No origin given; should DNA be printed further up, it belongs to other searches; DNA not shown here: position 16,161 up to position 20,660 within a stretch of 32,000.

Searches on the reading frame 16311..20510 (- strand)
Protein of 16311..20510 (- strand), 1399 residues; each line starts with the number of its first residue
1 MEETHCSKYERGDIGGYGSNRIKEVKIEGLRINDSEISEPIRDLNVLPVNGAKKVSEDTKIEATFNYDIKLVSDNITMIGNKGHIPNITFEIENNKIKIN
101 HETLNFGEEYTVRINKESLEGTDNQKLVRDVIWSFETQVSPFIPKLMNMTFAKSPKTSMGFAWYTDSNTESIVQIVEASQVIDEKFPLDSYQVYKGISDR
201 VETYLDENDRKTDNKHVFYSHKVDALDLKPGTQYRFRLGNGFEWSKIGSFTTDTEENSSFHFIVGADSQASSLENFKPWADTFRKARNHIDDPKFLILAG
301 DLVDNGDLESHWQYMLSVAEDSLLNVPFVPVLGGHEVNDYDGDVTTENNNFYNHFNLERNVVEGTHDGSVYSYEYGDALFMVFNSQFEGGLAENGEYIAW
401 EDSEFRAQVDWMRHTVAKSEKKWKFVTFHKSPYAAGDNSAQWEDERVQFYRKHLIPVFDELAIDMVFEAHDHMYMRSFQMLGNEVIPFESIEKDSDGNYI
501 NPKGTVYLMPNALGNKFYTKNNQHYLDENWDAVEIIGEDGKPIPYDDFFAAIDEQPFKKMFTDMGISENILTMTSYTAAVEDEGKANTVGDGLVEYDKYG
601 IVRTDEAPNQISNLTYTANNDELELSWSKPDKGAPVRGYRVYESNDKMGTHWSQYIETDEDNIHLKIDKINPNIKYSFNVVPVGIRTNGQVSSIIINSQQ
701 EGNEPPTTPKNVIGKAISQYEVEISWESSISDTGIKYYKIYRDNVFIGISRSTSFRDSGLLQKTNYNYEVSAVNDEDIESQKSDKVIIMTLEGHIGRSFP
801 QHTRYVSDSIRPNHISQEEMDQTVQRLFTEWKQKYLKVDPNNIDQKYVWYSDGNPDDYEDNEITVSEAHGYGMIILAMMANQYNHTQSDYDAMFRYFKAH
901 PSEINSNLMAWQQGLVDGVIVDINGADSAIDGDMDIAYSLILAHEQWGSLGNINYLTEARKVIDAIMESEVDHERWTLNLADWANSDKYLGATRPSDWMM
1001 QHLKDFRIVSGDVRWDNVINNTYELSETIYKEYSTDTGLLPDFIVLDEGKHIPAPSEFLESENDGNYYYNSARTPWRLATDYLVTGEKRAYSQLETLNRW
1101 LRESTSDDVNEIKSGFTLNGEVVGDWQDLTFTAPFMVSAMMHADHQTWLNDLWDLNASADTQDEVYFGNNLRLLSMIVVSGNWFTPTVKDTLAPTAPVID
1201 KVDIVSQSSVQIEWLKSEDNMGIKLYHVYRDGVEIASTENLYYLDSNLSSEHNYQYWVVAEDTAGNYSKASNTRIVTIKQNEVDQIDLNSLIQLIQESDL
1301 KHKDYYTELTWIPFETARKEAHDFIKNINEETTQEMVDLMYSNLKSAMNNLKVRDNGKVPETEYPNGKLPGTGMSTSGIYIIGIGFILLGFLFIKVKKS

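Call 4: search_protein_families(library=pfam, proteins=[window:16311-20510:-])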
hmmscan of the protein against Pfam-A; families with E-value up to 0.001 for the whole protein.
window:16311-20510:- (1399 aa): 7 families
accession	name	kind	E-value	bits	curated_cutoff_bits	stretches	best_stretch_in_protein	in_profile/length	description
PF01270.23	Glyco_hydro_8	-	3.7e-23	82.5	24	1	856-1177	44-337/341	Glycosyl hydrolases family 8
PF00041.27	fn3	-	4.2e-18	65.8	25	2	611-693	3-79/84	Fibronectin type III domain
PF16656.11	Pur_ac_phosph_N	-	2.1e-15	57.5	30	1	146-252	3-93/93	Purple acid Phosphatase, N-terminal domain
PF00149.33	Metallophos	-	1.4e-11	45.6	21.5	1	275-474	14-191/191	Calcineurin-like phosphoesterase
PF13205.12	Big_5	-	2e-08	35.3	23.6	1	46-137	10-105/105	Bacterial Ig-like domain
PF16893.11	fn3_2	-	2e-05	25.1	27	0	1193-1269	2-82/89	Fibronectin type III domain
PF18370.7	RGI_lyase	-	4.8e-05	24.1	27.8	0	722-783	19-80/86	Rhamnogalacturonan I lyases beta-sheet domain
